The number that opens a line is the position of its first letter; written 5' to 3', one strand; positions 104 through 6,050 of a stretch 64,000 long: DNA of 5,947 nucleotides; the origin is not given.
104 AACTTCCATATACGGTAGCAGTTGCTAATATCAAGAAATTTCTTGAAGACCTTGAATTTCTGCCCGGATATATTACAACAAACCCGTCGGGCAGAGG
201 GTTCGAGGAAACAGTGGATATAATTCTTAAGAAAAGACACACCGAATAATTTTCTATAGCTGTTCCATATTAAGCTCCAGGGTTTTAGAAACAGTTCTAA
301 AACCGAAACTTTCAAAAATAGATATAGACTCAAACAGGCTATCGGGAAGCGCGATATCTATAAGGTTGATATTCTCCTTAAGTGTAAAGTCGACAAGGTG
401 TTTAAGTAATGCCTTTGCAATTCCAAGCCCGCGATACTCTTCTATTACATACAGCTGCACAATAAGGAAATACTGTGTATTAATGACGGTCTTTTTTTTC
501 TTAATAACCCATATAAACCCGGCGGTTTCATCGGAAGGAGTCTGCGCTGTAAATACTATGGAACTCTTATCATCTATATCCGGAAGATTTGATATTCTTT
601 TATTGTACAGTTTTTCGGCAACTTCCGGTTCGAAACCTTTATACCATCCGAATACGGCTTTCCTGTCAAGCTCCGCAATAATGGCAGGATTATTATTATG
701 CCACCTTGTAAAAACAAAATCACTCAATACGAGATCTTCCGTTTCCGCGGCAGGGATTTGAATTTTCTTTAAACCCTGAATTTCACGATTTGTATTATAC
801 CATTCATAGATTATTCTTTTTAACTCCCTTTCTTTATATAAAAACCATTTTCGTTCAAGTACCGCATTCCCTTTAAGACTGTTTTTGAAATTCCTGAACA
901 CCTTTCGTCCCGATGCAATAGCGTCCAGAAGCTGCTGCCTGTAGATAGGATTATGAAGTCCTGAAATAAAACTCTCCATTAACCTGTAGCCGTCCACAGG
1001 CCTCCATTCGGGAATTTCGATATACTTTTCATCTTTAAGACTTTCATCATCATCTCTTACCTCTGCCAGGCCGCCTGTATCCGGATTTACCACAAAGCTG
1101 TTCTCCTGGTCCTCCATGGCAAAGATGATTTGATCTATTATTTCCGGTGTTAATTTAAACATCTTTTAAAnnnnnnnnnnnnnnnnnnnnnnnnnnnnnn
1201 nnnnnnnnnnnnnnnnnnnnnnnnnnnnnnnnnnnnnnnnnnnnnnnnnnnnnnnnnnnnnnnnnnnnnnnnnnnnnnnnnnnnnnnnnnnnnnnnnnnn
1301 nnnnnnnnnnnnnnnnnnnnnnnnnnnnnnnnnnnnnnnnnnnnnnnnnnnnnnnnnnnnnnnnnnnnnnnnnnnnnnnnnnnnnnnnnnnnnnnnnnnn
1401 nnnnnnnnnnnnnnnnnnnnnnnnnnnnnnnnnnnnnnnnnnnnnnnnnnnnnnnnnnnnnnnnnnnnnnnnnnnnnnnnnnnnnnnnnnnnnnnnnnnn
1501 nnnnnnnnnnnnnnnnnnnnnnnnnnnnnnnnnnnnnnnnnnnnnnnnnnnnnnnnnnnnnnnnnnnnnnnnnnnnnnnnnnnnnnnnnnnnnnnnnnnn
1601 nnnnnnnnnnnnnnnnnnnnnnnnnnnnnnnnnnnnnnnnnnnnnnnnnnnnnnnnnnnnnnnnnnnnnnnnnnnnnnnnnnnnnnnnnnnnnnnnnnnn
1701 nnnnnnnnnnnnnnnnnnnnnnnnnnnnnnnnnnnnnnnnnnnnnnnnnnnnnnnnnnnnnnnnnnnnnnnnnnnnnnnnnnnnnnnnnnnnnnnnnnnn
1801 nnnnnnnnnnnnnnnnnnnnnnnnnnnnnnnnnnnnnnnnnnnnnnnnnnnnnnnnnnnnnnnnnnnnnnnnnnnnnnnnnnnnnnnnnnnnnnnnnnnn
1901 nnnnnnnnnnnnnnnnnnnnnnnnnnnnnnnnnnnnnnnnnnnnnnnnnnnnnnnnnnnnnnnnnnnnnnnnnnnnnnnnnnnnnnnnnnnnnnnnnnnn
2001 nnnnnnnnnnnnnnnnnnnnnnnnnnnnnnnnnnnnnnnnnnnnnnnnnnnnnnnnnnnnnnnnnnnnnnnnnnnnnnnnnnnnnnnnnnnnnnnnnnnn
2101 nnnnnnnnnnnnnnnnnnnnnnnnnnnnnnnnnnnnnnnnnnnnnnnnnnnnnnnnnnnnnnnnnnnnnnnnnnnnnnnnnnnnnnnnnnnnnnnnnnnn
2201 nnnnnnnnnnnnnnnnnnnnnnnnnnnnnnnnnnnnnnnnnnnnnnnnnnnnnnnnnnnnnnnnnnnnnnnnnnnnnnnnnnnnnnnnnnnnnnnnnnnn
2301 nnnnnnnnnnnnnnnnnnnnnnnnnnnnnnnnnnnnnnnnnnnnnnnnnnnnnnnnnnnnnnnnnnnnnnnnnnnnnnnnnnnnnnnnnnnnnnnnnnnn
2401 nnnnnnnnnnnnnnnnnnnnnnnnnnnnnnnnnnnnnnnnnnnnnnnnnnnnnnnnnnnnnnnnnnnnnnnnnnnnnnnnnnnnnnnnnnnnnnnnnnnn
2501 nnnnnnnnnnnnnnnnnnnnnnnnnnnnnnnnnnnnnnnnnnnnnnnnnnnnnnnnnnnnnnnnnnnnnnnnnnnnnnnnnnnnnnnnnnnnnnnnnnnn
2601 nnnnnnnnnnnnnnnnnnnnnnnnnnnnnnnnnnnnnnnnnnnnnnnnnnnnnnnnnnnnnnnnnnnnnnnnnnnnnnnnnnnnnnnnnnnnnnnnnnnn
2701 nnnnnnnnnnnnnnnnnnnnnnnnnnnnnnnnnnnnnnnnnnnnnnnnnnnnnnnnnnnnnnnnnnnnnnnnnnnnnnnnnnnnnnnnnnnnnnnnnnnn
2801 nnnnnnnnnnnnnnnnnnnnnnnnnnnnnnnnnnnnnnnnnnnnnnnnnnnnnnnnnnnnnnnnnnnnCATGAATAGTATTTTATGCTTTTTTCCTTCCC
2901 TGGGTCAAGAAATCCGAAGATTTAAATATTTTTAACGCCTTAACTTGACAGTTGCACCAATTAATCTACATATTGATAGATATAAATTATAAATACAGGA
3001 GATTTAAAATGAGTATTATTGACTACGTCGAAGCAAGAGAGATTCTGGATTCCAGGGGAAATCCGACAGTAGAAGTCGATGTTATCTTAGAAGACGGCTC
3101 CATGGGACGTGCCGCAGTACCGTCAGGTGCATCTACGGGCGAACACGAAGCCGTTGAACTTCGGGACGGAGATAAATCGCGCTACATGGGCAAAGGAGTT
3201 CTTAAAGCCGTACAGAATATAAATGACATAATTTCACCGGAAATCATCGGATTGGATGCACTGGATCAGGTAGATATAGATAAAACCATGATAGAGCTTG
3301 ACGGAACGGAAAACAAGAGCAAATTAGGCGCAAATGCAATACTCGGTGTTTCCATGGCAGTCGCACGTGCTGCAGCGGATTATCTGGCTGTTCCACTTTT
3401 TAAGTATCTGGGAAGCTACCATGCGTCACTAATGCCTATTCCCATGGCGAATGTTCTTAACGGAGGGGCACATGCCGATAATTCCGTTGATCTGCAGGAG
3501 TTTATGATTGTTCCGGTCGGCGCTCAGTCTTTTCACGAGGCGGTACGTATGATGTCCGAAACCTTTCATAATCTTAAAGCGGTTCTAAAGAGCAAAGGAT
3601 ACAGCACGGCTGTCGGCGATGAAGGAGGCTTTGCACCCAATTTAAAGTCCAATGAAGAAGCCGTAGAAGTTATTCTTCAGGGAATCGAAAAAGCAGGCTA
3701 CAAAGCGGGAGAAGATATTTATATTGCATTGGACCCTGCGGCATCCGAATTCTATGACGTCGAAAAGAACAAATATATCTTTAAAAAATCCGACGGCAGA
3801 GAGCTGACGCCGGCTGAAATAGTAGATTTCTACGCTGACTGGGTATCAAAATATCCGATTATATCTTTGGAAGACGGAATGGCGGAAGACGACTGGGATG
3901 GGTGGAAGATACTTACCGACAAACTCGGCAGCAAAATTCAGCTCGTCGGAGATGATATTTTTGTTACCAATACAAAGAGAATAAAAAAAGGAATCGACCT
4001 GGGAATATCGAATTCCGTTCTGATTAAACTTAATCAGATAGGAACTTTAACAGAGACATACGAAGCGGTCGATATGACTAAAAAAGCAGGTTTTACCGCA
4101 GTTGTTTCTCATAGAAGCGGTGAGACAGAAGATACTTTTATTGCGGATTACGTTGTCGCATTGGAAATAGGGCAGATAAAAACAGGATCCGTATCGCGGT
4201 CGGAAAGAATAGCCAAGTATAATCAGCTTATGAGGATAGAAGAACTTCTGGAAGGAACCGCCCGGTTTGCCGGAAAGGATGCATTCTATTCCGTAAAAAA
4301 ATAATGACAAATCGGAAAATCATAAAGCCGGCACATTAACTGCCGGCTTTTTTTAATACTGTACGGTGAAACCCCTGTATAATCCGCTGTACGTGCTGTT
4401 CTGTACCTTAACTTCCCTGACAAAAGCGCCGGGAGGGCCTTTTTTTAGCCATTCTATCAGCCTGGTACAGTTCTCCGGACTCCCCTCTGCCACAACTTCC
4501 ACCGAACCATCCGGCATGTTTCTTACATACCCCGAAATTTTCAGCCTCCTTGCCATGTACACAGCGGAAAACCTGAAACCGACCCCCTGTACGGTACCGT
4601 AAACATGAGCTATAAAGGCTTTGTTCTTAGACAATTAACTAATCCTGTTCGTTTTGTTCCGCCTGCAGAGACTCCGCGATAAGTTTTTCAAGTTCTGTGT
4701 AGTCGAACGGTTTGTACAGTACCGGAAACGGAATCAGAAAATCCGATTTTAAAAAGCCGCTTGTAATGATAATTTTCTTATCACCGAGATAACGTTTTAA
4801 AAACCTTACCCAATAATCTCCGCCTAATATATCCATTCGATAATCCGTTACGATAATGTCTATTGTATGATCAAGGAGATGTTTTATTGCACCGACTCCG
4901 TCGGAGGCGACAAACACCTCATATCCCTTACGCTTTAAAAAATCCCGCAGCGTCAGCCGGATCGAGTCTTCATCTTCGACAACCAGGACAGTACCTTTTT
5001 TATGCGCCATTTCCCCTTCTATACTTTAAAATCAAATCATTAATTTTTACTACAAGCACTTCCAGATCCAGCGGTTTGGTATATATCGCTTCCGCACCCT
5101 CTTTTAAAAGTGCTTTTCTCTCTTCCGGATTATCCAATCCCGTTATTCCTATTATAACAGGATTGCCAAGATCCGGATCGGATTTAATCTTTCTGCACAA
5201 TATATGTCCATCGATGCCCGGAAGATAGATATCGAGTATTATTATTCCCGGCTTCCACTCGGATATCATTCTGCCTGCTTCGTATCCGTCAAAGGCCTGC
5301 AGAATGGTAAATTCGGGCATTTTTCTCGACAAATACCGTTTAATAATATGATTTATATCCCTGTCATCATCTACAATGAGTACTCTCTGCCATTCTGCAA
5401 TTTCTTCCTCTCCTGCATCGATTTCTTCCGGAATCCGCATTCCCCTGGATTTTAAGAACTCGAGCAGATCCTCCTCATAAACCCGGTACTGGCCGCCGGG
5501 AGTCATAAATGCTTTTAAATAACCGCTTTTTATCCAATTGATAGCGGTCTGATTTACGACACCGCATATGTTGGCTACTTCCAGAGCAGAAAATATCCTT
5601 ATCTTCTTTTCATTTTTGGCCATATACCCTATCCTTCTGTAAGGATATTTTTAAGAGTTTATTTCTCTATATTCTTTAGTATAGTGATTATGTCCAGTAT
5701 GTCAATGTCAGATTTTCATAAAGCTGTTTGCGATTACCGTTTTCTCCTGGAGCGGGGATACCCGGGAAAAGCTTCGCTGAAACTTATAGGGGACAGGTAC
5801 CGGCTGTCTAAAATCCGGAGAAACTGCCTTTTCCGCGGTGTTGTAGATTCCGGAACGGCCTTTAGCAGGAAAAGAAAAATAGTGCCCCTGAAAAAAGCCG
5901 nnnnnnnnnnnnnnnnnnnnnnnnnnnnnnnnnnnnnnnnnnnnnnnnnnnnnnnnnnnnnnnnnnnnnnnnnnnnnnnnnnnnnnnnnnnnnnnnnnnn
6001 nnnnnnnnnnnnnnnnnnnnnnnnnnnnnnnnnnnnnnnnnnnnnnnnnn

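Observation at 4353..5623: Orphan operon: HTH-REC regulator, then a CheY-like REC protein, then acylphosphatase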

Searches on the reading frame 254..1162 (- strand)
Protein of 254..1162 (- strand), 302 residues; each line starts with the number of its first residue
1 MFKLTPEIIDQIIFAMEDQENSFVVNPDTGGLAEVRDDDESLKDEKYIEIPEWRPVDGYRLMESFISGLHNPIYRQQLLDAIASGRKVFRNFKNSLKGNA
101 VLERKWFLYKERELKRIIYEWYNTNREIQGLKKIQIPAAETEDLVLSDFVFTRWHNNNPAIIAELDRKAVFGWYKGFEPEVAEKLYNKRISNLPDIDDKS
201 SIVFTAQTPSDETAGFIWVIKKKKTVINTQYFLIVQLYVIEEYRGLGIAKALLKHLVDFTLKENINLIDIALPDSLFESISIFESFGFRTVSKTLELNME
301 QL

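Call 23: search_protein_families(library=pfam, proteins=[window:254-1162:-], max_evalue=0.001)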
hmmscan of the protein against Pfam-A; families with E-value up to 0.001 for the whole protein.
window:254-1162:- (302 aa): 5 families
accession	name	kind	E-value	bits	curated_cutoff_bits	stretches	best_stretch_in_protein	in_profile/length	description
PF00583.31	Acetyltransf_1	-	1.2e-08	35.7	20.7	1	178-288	12-116/116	Acetyltransferase (GNAT) family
PF13673.13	Acetyltransf_10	-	1.9e-08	34.8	23.6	1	200-295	29-114/128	Acetyltransferase (GNAT) domain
PF13508.13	Acetyltransf_7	-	2.9e-08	34.4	27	1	202-289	4-83/84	Acetyltransferase (GNAT) domain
PF03682.18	UPF0158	-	1.1e-07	32.4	21.1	1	44-126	56-138/157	Uncharacterised protein family (UPF0158)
PF13420.13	Acetyltransf_4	-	1.1e-06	29.2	24.3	1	180-293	31-139/155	Acetyltransferase (GNAT) domain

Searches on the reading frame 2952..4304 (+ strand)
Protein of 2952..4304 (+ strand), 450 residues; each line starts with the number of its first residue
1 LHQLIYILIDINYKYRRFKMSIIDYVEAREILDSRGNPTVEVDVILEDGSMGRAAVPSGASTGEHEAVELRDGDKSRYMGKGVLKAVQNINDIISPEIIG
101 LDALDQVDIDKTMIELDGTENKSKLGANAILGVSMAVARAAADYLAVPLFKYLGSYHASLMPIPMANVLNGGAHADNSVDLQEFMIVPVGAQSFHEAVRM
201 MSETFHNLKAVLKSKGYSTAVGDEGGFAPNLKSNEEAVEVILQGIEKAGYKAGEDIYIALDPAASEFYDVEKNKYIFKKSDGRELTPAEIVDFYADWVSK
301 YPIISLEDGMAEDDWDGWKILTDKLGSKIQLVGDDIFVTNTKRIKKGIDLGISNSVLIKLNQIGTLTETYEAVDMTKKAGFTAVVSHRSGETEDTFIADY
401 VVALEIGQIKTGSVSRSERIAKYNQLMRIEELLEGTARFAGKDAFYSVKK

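Call 3: search_protein_families(library=pfam, proteins=[window:2952-4304:+], max_evalue=0.01)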
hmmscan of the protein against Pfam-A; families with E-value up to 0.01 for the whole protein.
window:2952-4304:+ (450 aa): 3 families
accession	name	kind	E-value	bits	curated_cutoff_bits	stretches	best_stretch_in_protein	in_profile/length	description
PF00113.28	Enolase_C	-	1.6e-128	428.6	21.5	1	160-446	3-294/296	Enolase, C-terminal TIM barrel domain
PF03952.21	Enolase_N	-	1.7e-64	216.3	35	1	23-153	1-131/131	Enolase, N-terminal domain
PF07476.17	MAAL_C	-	0.00047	19.9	27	1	323-396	134-206/249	Methylaspartate ammonia-lyase C-terminus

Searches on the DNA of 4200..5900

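Call 81: search_rna_families(source=window, start=4200, end=5900, threshold=evalue, max_evalue=1)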
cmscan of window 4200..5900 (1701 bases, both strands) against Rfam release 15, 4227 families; matches with E-value up to 1: 2.
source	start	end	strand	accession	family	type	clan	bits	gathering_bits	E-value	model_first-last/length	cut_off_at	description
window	4295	4361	+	RF02860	Arrc14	Gene; sRNA;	-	31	99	0.029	1-167/167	no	Actinobacillus sRNA 14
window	4295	4385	-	RF01770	rimP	Cis-reg; leader;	-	22.3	47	0.94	1-102/102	no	Gammaprotebacteria rimP leader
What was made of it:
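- Tried and rejected: Rfam gave only sub-threshold hits, both at the terminator (call 81).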

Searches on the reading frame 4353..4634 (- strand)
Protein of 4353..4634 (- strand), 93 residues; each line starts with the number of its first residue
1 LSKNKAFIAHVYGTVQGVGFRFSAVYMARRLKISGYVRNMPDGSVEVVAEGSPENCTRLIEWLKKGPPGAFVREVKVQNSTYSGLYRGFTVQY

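Call 3: search_protein_families(library=pfam, proteins=[window:4353-4634:-], max_evalue=0.01)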
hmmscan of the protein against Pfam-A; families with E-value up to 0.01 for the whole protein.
window:4353-4634:- (93 aa): 1 family
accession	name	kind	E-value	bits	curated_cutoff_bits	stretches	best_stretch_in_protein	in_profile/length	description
PF00708.24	Acylphosphatase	-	6e-25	87.8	22.5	1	10-90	4-84/85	Acylphosphatase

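Call 4: search_protein_families(library=ncbifam, proteins=[window:4353-4634:-], max_evalue=0.01)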
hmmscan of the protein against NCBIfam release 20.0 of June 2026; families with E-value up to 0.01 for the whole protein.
window:4353-4634:- (93 aa): 31 families (the best 25 are shown)
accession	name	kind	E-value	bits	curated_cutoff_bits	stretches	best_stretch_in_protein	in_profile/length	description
NF011000.0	PRK14426.1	equivalog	2.5e-27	94.8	89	1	4-91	3-91/92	acylphosphatase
NF011007.0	PRK14433.1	equivalog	2e-25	88.8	100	1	7-91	4-87/88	acylphosphatase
NF011019.0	PRK14448.1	equivalog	2.4e-24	85.3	100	1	5-92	4-89/90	acylphosphatase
NF011020.0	PRK14449.1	equivalog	3.7e-24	84.5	103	1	5-91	3-89/90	acylphosphatase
NF011012.0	PRK14440.1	equivalog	8.2e-24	83.6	103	1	6-89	4-87/90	acylphosphatase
NF010998.0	PRK14424.1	equivalog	9.4e-23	80.2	100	1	7-89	13-95/98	acylphosphatase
NF011009.0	PRK14435.1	equivalog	5e-22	77.8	119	1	5-93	2-89/90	acylphosphatase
NF011010.0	PRK14436.1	equivalog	6.3e-22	77.8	117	1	6-91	6-89/91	acylphosphatase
NF011022.0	PRK14451.1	equivalog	4e-21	75.1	91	1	1-83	1-83/91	acylphosphatase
NF011013.0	PRK14441.1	equivalog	9.6e-21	73.7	114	1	10-93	10-93/93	acylphosphatase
NF011011.0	PRK14438.1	equivalog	1e-20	73.6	109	1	8-93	6-91/91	acylphosphatase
NF011003.0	PRK14429.1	equivalog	5.9e-20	71.1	90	1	7-91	4-88/91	acylphosphatase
NF011014.0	PRK14442.1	equivalog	2.6e-19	69.4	98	1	7-91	6-89/91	acylphosphatase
NF010997.0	PRK14422.1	equivalog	4.4e-19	68.4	95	1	3-90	4-91/93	acylphosphatase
NF011001.0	PRK14427.1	equivalog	1.3e-18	67.2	100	1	8-92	20-104/105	acylphosphatase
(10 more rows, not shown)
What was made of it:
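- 4353..4634 (-): Acylphosphatase (93 aa, TTG start) with the phosphate-binding loop VQGVGFR and the catalytic Asn in GYVRN. Pfam and NCBIfam scores are above the curated cut-offs (calls 3, 4).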

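Call 82: search_protein_families(library=padloc, proteins=[window:4353-4634:-], max_evalue=0.001)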
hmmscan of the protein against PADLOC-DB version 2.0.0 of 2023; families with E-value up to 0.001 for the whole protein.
window:4353-4634:- (93 aa): 0 families

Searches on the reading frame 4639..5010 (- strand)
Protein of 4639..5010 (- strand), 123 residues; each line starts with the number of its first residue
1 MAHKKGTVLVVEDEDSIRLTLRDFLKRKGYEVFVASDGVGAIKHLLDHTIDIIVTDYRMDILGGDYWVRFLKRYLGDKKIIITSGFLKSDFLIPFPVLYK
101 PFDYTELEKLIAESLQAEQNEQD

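Call 3: search_protein_families(library=pfam, proteins=[window:4639-5010:-], max_evalue=0.01)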
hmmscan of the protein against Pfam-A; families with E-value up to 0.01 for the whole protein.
window:4639-5010:- (123 aa): 1 family
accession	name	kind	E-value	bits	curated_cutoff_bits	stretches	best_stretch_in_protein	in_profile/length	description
PF00072.30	Response_reg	-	2.2e-12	47.6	30.2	1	8-89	1-82/111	Response regulator receiver domain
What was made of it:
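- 4639..5010 (-): Stand-alone receiver domain ('REC2', 123 aa). It has an intact pocket (E12/D13, D56, T83/S84, K100) but no alpha-4 helix. Pfam matches only profile positions 1-82 (call 3).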

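Call 4: search_protein_families(library=ncbifam, proteins=[window:4639-5010:-], max_evalue=0.01)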
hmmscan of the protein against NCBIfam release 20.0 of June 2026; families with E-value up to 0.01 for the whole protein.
window:4639-5010:- (123 aa): 61 families (the best 25 are shown)
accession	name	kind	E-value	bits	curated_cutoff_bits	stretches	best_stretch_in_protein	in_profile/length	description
NF046020.1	HisKinCckABruc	equivalog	5.4e-13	47.7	1000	1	5-111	749-863/868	cell cycle histidine kinase CckA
NF046026.1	HisKinCckACaul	equivalog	1.5e-11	43.2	1000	1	6-91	559-646/678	cell cycle histidine kinase CckA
NF008469.0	PRK11361.1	equivalog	1.1e-10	40.8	714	1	6-118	5-123/461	acetoacetate metabolism transcriptional regulator AtoC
NF045717.1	DVU0259_DivK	exception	5.6e-10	39.4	160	1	7-115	4-116/117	DVU0259 family response regulator domain-containing protein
NF053512.1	nitric_RR_NosR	exception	5.9e-10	38.7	400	1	8-67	1-60/422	response regulator c-di-GMP phosphodiesterase, NosR family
NF007969.0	PRK10693.1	equivalog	4.9e-09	35.6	329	1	7-83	9-85/337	two-component system response regulator RssB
NF008099.0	PRK10841.1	equivalog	6.9e-09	34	920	1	7-67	826-886/949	two-component system sensor histidine kinase RcsC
NF045505.1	RR_RssB_Pseudo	equivalog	1.7e-08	33.9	700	1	1-85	1-85/394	two-component system response regulator RssB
NF046022.1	RespRegCpdRBruc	equivalog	2e-08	34.2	180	1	8-87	4-83/120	cell cycle two-component system response regulator CpdR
NF045944.1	ResRegRpaBCyano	equivalog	2.3e-08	33.7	330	1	9-72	1-64/229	response regulator transcription factor RpaB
TIGR01818.1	ntrC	equivalog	6.8e-08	31.7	558.6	1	8-122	1-121/463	nitrogen regulation protein NR(I)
NF011695.0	PRK15115.1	equivalog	7.4e-08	31.6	763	1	1-118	2-125/445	two-component system response regulator GlrR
NF051850.1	RespRegRprY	equivalog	1e-07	31.6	370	1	5-95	4-95/234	response regulator transcription factor RprY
NF041733.1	resp_reg_CseB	equivalog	1.1e-07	31.5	350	1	7-64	2-59/228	two-component system response regulator CseB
NF008034.0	PRK10766.1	equivalog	1.3e-07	31.4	275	1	7-71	4-68/231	two-component system response regulator TorR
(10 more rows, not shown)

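Call 72: predict_structure(alignment_id=A3)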
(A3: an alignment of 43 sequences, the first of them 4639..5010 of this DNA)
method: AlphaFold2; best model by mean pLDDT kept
length: 123 residues; sequences in the alignment: 43
mean_pLDDT: 82.6   pTM: 0.78
mean pLDDT of the five models: 82.6, 79.4, 75.8, 73.4, 71.5
residues with pLDDT >= 90: 44; 70-90: 58; 50-70: 18; < 50: 3
segments of 3 or more residues with pLDDT < 50: none
pLDDT, mean of each block of 10 residues (from residue 1): 78 89 94 90 92 83 74 85 71 80 88 78 49
secondary structure, 60 per line:
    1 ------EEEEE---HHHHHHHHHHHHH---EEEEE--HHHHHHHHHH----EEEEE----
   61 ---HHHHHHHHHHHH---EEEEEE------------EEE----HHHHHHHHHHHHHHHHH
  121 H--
elements in order: E7-11 H15-27 E31-35 H38-47 E52-56 H64-75 E79-84 E97-99 H104-121
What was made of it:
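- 4639..5010 (-): The AlphaFold model (pLDDT 82.6) shows a 12-residue loop between beta4 (79-84) and beta5 (97-99) (call 72).
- On Response regulator receiver domain: REC2: The model has a loop in place of alpha-4 (call 72).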

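Call 75: fold_search(model_id=the predicted structure, library=pdb)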
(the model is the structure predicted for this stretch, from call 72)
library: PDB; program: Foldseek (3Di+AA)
matches with E <= 10: 1732; with E <= 0.001: 545
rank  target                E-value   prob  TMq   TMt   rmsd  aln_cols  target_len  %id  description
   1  3jte                  1.3e-08  1.00  0.81  0.80   2.1       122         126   24  Crystal structure of response regulator receiver domain Protein from clostridium thermocellum (released 2009-09-22)
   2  3nhm_A                3.6e-08  1.00  0.77  0.82   2.9       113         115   26  Crystal structure of a response regulator from Myxococcus xanthus (released 2010-07-21)
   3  6ifh                  4.6e-08  1.00  0.80  0.83   2.0       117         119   25  Unphosphorylated Spo0F from Paenisporosarcina sp. TG-14 (released 2019-01-16)
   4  1mvo                  5.0e-08  1.00  0.76  0.78   2.8       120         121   28  Crystal structure of the PhoP receiver domain from Bacillus subtilis (released 2002-10-16)
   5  6swb_A                8.4e-08  1.00  0.76  0.73   3.0       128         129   24  The REC domain of AraT, a response regulator from Geobacillus stearothermophilus (released 2020-10-14)
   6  1zy2_A                9.6e-08  1.00  0.81  0.72   2.3       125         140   23  Crystal structure of the phosphorylated receiver domain of the transcription regulator NtrC1 from Aquifex aeolicus (released 2005-08-16)
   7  1ys7_A                9.6e-08  1.00  0.78  0.45   2.5       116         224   28  Crystal structure of the response regulator protein prrA complexed with Mg2+ (released 2006-02-07)
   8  3cfy                  1.0e-07  1.00  0.81  0.77   2.3       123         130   20  Crystal structure of signal receiver domain of putative Luxo repressor protein from Vibrio parahaemolyticus (released 2008-03-18)
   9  1ys6_B                1.1e-07  1.00  0.80  0.45   2.1       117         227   28  Crystal structure of the response regulatory protein PrrA from Mycobacterium Tuberculosis (released 2006-02-07)
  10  4l4u                  1.1e-07  1.00  0.78  0.28   2.6       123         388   22  Crystal structure of construct containing A. aeolicus NtrC1 receiver, central and DNA binding domains (released 2013-08-28)
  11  7cci_A                1.3e-07  1.00  0.81  0.75   2.1       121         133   24  Acinetobacter baumannii response regulator AdeR with disordered N terminus (released 2021-06-23)
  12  28tm_B                1.3e-07  1.00  0.74  0.81   2.8       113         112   24  Structure of an uncharacterized Rossmann fold protein from Homo sapiens (released 2026-03-11)
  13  5xso                  1.4e-07  1.00  0.77  0.48   3.2       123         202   23  Crystal structure of full-length FixJ from B. japonicum crystallized in space group C2221 (released 2018-05-23)
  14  9xzo                  2.0e-07  1.00  0.74  0.75   3.0       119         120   27  Crystal structure of AI-designed response regulator like protein M1X0B (released 2025-10-01)
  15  28tm_A                2.1e-07  1.00  0.75  0.81   2.4       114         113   26  Structure of an uncharacterized Rossmann fold protein from Homo sapiens (released 2026-03-11)
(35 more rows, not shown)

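Call 82: search_protein_families(library=padloc, proteins=[window:4639-5010:-], max_evalue=0.001)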
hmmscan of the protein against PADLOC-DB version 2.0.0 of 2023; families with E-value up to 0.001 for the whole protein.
window:4639-5010:- (123 aa): 1 family
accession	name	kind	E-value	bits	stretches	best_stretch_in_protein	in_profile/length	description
PDLC04055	PD-T4-6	-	1.7e-07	28.4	1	3-57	363-417/496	-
